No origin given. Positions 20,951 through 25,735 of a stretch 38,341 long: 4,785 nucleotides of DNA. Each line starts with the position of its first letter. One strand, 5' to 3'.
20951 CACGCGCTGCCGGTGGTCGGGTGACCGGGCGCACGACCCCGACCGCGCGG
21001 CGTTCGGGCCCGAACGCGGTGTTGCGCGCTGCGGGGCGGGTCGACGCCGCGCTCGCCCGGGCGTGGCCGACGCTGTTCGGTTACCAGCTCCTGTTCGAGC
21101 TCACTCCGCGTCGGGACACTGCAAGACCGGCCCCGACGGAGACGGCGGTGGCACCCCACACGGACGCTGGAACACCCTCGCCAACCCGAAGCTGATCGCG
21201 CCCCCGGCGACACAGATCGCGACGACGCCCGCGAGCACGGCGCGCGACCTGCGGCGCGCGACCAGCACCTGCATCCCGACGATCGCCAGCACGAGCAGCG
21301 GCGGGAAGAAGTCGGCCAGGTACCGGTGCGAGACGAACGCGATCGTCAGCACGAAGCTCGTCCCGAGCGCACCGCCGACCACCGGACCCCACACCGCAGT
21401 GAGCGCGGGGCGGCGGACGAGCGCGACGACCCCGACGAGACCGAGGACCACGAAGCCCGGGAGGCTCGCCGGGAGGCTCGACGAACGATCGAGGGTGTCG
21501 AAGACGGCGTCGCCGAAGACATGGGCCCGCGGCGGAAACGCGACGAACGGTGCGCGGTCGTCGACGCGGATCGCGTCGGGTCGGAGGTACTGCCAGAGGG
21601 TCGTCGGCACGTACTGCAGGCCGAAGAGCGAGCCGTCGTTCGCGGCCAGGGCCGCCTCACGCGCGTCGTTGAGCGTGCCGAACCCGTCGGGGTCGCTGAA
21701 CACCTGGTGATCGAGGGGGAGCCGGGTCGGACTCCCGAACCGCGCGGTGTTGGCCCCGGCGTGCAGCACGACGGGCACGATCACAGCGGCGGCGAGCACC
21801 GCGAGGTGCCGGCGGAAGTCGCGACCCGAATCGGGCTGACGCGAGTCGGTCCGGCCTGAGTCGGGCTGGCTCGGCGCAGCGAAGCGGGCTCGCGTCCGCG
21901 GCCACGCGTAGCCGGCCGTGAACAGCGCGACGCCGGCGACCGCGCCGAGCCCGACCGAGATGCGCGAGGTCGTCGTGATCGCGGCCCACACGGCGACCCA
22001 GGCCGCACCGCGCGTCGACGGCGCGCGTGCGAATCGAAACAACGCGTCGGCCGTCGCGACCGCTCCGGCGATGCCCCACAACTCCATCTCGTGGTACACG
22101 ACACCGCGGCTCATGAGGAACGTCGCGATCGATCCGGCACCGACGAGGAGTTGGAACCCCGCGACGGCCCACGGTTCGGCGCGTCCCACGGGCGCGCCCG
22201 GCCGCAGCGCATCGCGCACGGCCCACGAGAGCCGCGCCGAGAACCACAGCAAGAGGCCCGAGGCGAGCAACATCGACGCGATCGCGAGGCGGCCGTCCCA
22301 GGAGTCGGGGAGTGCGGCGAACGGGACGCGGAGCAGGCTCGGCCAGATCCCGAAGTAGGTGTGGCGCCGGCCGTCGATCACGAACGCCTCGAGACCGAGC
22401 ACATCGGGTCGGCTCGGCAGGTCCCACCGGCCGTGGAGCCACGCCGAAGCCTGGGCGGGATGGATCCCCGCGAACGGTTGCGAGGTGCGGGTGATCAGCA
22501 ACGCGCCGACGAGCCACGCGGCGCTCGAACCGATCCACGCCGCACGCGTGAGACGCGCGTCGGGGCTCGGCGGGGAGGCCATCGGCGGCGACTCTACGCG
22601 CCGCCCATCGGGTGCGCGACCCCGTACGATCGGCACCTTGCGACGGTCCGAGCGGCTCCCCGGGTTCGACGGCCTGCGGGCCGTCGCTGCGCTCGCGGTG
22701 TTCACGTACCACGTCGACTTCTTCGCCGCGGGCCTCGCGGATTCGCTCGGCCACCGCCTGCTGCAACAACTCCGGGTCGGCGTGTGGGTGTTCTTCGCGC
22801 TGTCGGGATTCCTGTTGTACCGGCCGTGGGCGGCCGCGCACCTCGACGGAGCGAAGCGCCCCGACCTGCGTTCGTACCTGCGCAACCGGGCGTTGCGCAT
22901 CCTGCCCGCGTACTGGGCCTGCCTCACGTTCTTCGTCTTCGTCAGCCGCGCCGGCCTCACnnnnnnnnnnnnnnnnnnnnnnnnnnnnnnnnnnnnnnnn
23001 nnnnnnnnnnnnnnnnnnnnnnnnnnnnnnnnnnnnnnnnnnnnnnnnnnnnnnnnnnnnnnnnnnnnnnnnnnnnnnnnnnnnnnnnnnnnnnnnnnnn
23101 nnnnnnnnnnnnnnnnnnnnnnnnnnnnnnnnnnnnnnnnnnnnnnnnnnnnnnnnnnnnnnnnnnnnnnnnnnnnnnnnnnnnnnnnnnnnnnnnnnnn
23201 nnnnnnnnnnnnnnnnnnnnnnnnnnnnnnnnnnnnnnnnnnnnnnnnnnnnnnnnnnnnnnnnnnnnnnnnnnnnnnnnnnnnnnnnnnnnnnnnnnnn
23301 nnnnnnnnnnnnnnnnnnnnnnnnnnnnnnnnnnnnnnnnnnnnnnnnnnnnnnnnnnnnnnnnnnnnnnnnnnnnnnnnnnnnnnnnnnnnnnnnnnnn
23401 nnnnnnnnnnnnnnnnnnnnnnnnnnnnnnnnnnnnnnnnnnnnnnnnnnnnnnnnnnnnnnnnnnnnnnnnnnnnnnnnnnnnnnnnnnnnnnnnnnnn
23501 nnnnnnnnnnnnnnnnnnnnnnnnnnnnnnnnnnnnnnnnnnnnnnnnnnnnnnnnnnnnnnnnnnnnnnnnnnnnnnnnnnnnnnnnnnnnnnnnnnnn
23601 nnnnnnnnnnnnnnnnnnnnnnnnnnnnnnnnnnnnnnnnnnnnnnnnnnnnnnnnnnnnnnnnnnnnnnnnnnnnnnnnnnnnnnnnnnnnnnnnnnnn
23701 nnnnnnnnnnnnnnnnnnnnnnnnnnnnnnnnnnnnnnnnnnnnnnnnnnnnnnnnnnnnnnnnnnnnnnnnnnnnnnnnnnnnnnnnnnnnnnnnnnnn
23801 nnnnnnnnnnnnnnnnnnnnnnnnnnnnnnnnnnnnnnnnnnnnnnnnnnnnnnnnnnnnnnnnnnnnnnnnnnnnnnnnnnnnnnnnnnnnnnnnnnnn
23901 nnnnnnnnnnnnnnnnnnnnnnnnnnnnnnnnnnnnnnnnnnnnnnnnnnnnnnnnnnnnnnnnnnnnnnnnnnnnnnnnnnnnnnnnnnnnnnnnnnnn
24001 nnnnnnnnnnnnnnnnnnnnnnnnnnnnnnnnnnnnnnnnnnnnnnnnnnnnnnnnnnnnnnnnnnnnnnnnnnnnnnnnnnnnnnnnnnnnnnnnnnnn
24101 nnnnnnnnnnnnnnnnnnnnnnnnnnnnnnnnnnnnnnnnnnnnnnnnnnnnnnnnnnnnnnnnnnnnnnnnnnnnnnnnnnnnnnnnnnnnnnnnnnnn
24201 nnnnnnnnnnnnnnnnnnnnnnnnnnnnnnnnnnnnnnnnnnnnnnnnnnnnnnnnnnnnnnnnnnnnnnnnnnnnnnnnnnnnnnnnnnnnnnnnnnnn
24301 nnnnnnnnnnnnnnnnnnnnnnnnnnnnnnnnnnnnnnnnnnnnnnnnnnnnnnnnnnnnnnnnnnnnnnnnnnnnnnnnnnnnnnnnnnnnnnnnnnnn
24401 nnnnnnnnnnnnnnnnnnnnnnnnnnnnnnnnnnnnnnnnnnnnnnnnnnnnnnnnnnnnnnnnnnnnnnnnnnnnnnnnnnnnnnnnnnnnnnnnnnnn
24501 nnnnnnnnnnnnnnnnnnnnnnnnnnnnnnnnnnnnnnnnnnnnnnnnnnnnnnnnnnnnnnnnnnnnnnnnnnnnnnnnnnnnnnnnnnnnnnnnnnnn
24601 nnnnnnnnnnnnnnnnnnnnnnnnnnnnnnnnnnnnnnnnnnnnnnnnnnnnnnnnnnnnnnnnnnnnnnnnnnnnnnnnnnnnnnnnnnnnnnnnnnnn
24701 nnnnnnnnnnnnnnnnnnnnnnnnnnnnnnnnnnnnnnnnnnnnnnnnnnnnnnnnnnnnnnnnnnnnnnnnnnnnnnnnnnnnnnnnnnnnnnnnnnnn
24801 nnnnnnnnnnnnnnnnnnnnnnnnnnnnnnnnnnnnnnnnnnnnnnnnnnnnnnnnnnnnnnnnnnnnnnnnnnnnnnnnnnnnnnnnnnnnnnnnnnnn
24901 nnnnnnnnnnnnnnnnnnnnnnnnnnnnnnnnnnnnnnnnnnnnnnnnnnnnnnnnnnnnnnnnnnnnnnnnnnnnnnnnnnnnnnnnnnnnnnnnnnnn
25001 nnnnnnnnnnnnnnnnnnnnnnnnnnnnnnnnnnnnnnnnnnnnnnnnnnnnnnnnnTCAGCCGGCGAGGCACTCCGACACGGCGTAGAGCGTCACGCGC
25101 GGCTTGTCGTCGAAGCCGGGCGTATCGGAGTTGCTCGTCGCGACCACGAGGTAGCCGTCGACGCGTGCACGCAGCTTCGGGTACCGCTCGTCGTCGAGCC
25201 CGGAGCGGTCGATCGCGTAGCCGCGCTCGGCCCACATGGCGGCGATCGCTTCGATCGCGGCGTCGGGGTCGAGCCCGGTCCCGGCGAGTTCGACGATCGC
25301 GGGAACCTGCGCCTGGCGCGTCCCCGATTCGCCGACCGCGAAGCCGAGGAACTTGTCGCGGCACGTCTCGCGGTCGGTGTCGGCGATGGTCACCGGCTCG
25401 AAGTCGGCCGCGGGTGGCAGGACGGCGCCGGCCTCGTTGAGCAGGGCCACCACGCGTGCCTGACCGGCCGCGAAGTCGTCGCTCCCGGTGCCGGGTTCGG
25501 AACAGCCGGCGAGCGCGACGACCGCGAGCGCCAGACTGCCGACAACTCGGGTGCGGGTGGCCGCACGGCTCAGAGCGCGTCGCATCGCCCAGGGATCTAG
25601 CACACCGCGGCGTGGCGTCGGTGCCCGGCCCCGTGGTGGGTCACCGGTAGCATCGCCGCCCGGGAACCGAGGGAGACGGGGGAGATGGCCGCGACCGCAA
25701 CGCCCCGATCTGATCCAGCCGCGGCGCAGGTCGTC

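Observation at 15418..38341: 23-kb locus of GT-C glycosyltransferases, GT2 lipid-sugar synthases and six AT3 acyltransferase domains: candidate undescribed envelope-glycan assembly and multi-acylation system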

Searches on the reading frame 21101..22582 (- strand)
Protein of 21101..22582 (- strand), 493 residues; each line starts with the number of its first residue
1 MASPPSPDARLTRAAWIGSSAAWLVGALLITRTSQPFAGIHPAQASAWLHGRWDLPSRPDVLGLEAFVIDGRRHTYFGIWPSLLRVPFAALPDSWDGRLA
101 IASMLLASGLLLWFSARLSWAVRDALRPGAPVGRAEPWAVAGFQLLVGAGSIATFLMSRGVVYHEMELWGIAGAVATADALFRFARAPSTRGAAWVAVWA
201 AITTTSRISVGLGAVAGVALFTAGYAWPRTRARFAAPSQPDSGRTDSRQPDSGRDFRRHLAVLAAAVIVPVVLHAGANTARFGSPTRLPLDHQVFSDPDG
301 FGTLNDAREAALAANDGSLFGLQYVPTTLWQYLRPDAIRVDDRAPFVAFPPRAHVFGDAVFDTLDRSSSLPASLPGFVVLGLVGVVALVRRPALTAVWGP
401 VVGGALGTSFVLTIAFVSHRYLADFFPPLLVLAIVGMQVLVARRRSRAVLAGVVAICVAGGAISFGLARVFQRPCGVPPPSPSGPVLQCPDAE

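Call 29: search_solved_structures(query=A3, max_evalue=10)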
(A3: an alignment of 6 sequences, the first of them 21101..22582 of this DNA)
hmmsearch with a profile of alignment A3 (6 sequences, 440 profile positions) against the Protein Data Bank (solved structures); distinct sequences matched with E-value up to 10: 0.

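Call 31: search_protein_families(library=pfam, alignment_id=A3, max_evalue=1)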
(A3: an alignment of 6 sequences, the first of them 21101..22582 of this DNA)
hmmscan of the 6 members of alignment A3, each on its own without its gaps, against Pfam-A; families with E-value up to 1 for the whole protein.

A. member 1, window:21101-22582:- (493 aa): 2 families
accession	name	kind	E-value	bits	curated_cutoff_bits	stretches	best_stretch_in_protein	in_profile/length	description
PF10814.13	CwsA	-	0.0062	17.3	26.7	1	442-483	86-127/134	Cell wall synthesis protein CwsA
PF14927.11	Neurensin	-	0.2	11.8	27.7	0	197-234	39-72/132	Neurensin/Transmembrane protein 74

B. families by the number of members that match (of 6 scanned): 4 families
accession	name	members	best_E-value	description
PF10814.13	CwsA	1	0.0062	Cell wall synthesis protein CwsA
PF21455.3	PylD_N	1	0.0091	Pyrrolysine biosynthesis protein PylD, N-terminal domain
PF21887.2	RhiE_B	1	0.031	RhiE branching domain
PF14927.11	Neurensin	1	0.2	Neurensin/Transmembrane protein 74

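Call 46: find_homologous_proteins(query=window:21101-22582:-, max_evalue=0.001)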
Query window:21101-22582:- (493 aa): 101 proteins with E <= 0.001 among 8000 candidates.
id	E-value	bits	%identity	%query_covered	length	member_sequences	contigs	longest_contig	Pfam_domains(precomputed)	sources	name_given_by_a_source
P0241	0.0e+0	1078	99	100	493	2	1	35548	-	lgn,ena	-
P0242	8.0e-115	403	51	94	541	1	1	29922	-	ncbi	-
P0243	6.0e-108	380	50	90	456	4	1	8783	-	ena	-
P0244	1.6e-107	378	49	95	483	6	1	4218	-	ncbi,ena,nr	ncbi:MAG TPA: hypothetical protein VNC41_08845 [Acidimicrobiia bacterium]|nr:hypothetical protein [A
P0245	2.5e-106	374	49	89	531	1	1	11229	-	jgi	jgi:hypothetical protein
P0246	2.8e-106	374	49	93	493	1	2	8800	-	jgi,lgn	jgi:hypothetical protein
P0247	5.6e-106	373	50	90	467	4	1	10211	-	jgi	-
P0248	6.8e-106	373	50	89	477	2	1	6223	-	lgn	-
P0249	1.3e-105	372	47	96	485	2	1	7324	-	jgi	jgi:hypothetical protein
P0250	3.7e-104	367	47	96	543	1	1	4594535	-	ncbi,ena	-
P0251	9.3e-104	366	47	91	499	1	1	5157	-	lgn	-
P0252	8.5e-103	363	47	98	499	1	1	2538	-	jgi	jgi:hypothetical protein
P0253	2.1e-102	362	48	97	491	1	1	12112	-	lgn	-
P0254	7.2e-102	360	48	94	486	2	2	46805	-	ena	-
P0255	5.3e-100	354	47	91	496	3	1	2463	-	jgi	-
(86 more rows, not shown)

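Call 50: search_solved_structures(query=A8, max_evalue=10)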
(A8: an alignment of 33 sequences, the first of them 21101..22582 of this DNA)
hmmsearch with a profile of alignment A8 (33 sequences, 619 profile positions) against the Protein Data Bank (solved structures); distinct sequences matched with E-value up to 10: 0.

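Call 61: predict_structure(alignment_id=A8)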
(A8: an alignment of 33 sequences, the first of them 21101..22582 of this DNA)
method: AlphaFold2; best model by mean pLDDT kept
length: 493 residues; sequences in the alignment: 33
mean_pLDDT: 88.9   pTM: 0.91
mean pLDDT of the five models: 88.9, 87.0, 85.9, 85.2, 85.1
residues with pLDDT >= 90: 344; 70-90: 101; 50-70: 28; < 50: 20
segments of 3 or more residues with pLDDT < 50: 476-493
pLDDT, mean of each block of 10 residues (from residue 1): 76 98 97 83 95 88 86 91 95 91 97 98 94 95 97 94 94 98 95 97 95 97 93 75 60 86 97 95 91 72 71 90 95 91 85 91 88 95 97 92 95 88 95 97 89 95 93 60 42 35
secondary structure, 60 per line:
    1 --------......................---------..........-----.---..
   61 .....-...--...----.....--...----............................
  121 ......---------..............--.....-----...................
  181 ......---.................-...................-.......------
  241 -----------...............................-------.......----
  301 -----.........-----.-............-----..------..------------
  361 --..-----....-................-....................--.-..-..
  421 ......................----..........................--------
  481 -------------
elements in order: H9-30 H40-49 H59-65 E67-69 E72-74 H79-83 H93-126 H136-149 H152-156 H162-186 H190-206 H208-226 H228-234 H252-282 H306-314 H322-333 H370-373 H375-390 H392-411 H419-442 H447-472

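Call 65: fold_search(model_id=the predicted structure, library=pdb)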
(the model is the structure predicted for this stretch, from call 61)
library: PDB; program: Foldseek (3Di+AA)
matches with E <= 10: 200; with E <= 0.001: 0
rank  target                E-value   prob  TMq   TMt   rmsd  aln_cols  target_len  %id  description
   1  8if8_B                1.5e-03  0.99  0.26  0.22  19.4       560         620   12  Arabinosyltransferase AftA (released 2023-05-31)
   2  9i5k_A                3.3e-03  1.00  0.47  0.47  10.6       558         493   11  Structure of the Chaetomium thermophilum Pmt4 homodimer (C2 symmetry) (released 2025-12-24)
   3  8pn9_A                3.5e-03  1.00  0.46  0.36  14.6       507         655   11  Structure of human oligosaccharyltransferase OST-A complex bound to NGI-1 (released 2024-05-08)
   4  6gxc_A                4.0e-03  1.00  0.45  0.34   9.4       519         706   11  Bacterial oligosaccharyltransferase PglB in complex with an inhibitory peptide and a reactive lipid-linked oligosaccha (released 2018-11-14)
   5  5ogl_A                5.6e-03  1.00  0.44  0.32  11.0       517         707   11  Structure of bacterial oligosaccharyltransferase PglB in complex with an acceptor peptide and an lipid-linked oligosac (released 2017-10-25)
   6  8if8_C                5.9e-03  0.97  0.28  0.24  20.7       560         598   13  Arabinosyltransferase AftA (released 2023-05-31)
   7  8b6l_I                6.4e-03  1.00  0.46  0.35  14.9       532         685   11  Subtomogram average of the human Sec61-TRAP-OSTA-translocon (released 2022-12-07)
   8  8age_A                8.3e-03  1.00  0.45  0.36  13.4       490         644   12  Structure of yeast oligosaccharylransferase complex with acceptor peptide bound (released 2022-12-07)
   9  9n9j_I                1.1e-02  1.00  0.46  0.35  14.9       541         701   10  Structure of a GRP94 folding intermediate engaged with a CCDC134- and FKBP11-bound secretory translocon (released 2025-11-19)
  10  7oci_F                1.8e-02  1.00  0.41  0.33  14.4       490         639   12  Cryo-EM structure of yeast Ost6p containing oligosaccharyltransferase complex (released 2022-02-16)
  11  7bx8_A                2.1e-02  0.97  0.33  0.18  17.6       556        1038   14  Mycobacterium smegmatis arabinosyltransferase complex EmbB2-AcpM2 in symmetric "resting state" (released 2020-05-27)
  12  6s7o_A                2.6e-02  1.00  0.47  0.37  12.9       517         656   10  Cryo-EM structure of human oligosaccharyltransferase complex OST-A (released 2019-12-18)
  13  7bwr_A                2.8e-02  0.97  0.37  0.20  15.4       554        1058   16  Mycobacterium smegmatis arabinosyltransferase complex EmbB2-AcpM2 in substrate DPA bound asymmetric "active state" (released 2020-05-27)
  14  9dlh                  3.2e-02  1.00  0.44  0.38   7.9       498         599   15  donor substrate analog-bound AftB (released 2025-06-25)
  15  7bvc_A                3.5e-02  1.00  0.44  0.23   7.5       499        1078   14  Cryo-EM structure of Mycobacterium smegmatis arabinosyltransferase EmbA-EmbB-AcpM2 in complex with ethambutol (released 2020-04-29)
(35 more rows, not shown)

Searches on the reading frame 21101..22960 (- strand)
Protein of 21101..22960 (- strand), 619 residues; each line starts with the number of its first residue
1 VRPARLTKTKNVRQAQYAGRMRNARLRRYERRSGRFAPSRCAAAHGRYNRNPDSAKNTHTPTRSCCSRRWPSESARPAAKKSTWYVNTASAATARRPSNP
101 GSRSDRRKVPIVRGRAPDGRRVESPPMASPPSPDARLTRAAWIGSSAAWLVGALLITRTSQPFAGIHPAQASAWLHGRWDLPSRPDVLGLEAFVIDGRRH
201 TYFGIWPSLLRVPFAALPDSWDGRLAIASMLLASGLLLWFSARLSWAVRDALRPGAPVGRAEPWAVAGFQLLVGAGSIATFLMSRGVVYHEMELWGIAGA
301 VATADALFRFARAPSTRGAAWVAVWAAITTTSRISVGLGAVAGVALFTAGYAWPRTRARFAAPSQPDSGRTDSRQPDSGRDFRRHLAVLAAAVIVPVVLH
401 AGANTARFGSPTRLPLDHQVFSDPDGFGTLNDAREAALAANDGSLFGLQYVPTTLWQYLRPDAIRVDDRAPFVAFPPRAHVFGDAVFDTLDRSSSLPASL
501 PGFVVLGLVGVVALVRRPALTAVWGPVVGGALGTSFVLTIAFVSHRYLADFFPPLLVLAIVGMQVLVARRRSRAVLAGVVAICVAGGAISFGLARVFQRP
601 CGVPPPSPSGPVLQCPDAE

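Call 5: search_protein_families(library=pfam, proteins=[window:21101-22960:-], max_evalue=0.01)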
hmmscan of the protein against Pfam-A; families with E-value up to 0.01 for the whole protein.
window:21101-22960:- (619 aa): 1 family
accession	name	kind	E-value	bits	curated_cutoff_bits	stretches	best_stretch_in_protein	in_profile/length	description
PF10814.13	CwsA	-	0.0083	16.8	26.7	1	568-609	86-127/134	Cell wall synthesis protein CwsA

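Call 8: search_protein_families(library=ncbifam, proteins=[window:21101-22960:-], max_evalue=0.01)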
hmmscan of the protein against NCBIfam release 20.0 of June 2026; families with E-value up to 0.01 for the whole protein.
window:21101-22960:- (619 aa): 0 families

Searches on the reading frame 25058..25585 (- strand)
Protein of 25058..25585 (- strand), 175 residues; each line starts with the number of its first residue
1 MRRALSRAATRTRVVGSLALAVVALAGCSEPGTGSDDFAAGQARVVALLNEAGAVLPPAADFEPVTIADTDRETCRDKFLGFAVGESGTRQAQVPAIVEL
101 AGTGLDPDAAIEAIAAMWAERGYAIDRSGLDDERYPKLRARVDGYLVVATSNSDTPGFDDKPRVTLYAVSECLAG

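Call 59: search_protein_families(library=ncbifam, proteins=[window:25058-25585:-], max_evalue=0.01)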
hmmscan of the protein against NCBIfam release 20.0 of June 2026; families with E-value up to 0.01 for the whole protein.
window:25058-25585:- (175 aa): 0 families
